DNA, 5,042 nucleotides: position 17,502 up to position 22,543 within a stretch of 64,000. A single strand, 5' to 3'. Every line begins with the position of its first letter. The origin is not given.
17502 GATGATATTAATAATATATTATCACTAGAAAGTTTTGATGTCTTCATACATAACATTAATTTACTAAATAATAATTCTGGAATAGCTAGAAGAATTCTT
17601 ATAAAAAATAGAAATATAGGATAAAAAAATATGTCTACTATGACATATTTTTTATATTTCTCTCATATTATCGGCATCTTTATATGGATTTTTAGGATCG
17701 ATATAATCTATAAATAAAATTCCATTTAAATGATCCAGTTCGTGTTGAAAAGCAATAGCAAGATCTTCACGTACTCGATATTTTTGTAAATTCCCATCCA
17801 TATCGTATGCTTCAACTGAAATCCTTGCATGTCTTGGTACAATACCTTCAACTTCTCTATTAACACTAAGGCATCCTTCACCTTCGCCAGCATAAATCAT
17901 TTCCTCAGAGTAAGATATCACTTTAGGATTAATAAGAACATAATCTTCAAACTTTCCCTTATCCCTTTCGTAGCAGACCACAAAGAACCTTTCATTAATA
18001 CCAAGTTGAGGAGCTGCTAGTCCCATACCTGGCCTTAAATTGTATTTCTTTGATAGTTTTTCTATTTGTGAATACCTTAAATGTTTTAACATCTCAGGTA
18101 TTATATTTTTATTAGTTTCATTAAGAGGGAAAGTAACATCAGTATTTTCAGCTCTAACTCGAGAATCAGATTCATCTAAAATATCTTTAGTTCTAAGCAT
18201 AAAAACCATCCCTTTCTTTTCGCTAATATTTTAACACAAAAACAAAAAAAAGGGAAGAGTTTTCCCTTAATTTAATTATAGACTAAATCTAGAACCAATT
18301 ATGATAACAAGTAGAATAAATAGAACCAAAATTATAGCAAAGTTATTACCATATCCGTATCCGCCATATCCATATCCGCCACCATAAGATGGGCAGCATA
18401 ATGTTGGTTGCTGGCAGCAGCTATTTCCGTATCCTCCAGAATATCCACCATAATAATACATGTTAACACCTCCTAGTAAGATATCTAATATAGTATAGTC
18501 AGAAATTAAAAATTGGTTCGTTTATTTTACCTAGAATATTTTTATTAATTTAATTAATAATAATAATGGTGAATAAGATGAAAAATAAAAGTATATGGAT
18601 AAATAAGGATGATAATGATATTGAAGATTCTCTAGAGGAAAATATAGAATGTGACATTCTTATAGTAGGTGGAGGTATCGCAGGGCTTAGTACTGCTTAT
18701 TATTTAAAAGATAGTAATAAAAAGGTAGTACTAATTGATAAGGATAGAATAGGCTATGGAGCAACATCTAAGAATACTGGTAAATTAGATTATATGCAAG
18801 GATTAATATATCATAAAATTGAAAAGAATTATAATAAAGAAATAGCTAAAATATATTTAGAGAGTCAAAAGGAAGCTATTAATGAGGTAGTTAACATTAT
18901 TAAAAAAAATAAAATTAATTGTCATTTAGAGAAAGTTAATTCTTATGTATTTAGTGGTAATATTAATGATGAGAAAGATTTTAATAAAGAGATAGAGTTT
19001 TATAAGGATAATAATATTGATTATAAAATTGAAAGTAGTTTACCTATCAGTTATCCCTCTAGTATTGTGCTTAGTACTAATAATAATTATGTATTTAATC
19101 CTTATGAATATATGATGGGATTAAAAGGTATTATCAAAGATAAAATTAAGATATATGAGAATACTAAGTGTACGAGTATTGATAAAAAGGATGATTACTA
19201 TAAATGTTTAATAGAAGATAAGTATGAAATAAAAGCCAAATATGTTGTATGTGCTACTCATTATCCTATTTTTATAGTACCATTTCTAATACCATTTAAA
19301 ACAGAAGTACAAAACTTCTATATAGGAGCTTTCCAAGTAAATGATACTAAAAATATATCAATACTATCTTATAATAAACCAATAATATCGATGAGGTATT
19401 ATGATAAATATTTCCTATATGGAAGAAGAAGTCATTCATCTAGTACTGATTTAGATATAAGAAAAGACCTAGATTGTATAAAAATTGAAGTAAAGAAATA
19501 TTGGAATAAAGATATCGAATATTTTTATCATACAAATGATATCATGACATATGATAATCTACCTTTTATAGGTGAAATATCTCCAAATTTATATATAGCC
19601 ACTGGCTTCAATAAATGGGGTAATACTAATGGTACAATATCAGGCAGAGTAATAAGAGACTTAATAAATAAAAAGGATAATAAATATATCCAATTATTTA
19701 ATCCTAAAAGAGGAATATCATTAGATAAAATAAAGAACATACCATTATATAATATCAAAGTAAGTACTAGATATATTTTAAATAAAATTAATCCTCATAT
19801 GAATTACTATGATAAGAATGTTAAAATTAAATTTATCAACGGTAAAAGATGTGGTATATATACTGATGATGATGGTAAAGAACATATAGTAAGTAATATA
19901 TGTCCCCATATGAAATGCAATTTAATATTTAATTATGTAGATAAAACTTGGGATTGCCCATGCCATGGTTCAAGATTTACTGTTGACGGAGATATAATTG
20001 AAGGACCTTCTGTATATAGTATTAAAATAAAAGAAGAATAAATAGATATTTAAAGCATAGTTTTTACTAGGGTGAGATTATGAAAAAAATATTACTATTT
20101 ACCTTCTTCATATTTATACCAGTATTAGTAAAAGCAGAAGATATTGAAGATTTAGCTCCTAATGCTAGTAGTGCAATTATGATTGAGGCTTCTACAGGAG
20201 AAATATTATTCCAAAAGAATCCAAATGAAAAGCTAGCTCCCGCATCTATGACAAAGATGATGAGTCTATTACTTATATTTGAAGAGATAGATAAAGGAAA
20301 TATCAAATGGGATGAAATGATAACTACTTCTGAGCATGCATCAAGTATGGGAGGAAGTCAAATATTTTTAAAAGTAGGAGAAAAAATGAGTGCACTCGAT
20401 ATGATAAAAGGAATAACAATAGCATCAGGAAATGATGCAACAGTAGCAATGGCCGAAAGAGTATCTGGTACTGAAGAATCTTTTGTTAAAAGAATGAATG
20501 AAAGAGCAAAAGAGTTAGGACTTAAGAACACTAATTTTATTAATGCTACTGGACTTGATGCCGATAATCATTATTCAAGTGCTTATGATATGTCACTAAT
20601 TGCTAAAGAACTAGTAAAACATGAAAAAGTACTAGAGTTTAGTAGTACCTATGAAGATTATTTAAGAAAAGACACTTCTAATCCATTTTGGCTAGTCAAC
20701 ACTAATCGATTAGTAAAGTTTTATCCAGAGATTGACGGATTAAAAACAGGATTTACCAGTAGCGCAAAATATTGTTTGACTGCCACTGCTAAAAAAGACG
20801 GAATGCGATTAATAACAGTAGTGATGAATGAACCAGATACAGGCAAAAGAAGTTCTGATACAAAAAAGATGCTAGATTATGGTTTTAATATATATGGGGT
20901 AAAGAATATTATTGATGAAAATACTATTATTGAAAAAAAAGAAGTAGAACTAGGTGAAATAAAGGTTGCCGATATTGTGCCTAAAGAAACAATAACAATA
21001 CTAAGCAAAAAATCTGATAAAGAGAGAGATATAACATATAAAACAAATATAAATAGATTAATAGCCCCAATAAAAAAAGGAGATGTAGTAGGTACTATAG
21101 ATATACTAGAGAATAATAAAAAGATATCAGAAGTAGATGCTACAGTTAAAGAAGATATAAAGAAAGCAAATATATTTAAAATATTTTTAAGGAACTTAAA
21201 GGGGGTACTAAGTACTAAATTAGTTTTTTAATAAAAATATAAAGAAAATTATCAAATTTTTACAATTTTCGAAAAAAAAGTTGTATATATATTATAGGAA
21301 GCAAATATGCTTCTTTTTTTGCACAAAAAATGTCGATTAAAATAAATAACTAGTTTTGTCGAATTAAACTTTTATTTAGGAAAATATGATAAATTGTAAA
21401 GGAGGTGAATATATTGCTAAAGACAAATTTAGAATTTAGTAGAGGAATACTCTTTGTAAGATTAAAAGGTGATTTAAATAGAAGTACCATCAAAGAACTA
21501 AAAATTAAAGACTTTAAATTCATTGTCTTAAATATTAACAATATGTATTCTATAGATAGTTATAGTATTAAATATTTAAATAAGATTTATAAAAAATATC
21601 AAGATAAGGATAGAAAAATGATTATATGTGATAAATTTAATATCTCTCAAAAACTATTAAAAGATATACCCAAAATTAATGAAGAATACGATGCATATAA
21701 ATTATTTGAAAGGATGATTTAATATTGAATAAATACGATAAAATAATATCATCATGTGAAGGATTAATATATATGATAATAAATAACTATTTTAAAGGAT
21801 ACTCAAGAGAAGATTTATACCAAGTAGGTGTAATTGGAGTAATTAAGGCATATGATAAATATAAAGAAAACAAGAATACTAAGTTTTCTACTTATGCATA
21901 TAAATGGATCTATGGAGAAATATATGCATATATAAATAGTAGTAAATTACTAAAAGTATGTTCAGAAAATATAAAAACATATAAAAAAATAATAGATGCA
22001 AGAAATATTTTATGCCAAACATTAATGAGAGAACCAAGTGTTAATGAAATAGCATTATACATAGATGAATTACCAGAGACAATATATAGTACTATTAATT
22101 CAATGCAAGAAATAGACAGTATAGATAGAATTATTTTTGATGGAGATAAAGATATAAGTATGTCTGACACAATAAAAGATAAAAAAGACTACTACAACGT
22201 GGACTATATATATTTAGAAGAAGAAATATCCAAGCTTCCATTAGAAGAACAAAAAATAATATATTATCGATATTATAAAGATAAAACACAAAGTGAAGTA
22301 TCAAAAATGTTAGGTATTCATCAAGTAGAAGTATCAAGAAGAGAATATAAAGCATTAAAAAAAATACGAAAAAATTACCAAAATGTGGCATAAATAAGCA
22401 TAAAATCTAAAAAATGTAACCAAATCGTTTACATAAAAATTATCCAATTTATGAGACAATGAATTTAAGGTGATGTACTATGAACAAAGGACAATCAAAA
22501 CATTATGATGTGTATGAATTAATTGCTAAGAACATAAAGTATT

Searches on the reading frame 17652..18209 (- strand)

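Call 28: search_protein_families(library=pfam, proteins=[window:17652-18209:-], max_evalue=0.00001)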
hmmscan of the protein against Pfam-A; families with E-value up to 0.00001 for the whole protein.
window:17652-18209:- (185 aa): 1 family
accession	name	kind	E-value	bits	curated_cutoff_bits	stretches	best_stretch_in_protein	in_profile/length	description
PF01327.26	Pep_deformylase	-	4.4e-39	134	22.8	1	8-174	2-154/156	Polypeptide deformylase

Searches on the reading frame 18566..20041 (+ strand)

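Call 22: search_protein_families(library=pfam, proteins=[window:18566-20041:+], max_evalue=0.00001)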
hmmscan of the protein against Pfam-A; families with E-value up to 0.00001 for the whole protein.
window:18566-20041:+ (491 aa): 5 families
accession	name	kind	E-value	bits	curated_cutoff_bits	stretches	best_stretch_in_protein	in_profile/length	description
PF01266.30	DAO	-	2e-32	113.6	27.9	1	30-366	1-353/353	FAD dependent oxidoreductase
PF00355.32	Rieske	-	8.7e-13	48.4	20.3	1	422-485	19-83/88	Rieske [2Fe-2S] domain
PF13450.12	NAD_binding_8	-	1.3e-08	35.4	21.9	1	33-75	1-44/68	NAD(P)-binding Rossmann-like domain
PF07992.20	Pyr_redox_2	-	1.3e-08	35.1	26.1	0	30-72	2-45/291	Pyridine nucleotide-disulphide oxidoreductase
PF01946.23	Thi4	-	7.8e-06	25.7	26.2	0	21-73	10-62/235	Thi4 family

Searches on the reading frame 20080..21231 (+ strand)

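Call 22: search_protein_families(library=pfam, proteins=[window:20080-21231:+], max_evalue=0.00001)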
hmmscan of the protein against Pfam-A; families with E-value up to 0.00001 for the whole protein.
window:20080-21231:+ (383 aa): 3 families
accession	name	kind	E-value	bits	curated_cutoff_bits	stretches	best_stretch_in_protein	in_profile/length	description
PF00768.25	Peptidase_S11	-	1.8e-81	273.5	27.6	1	28-251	11-237/239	D-alanyl-D-alanine carboxypeptidase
PF13354.11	Beta-lactamase2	-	2e-13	50.6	22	1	37-182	7-150/214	Beta-lactamase enzyme family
PF07943.18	PBP5_C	-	1.4e-10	41.7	21.2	1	274-362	3-91/91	Penicillin-binding protein 5, C-terminal domain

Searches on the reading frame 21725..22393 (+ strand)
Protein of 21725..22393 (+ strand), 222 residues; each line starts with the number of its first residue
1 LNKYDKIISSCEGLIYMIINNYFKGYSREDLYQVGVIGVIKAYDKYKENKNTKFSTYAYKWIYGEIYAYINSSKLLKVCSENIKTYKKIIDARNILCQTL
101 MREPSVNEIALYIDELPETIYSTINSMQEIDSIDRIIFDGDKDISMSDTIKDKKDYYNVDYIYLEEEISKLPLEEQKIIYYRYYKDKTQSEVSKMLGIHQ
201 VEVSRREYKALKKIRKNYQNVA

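Call 28: search_protein_families(library=pfam, proteins=[window:21725-22393:+], max_evalue=0.00001)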
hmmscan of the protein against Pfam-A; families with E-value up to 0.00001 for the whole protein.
window:21725-22393:+ (222 aa): 3 families
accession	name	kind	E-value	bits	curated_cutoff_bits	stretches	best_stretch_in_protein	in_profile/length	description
PF04545.22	Sigma70_r4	-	1.3e-12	47.4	24.1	1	168-216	2-50/50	Sigma-70, region 4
PF04542.20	Sigma70_r2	-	7.7e-12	45.3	24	1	12-72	6-67/71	Sigma-70 region 2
PF08281.18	Sigma70_r4_2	-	1.6e-07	31.3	25.7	1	163-214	3-54/54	Sigma-70, region 4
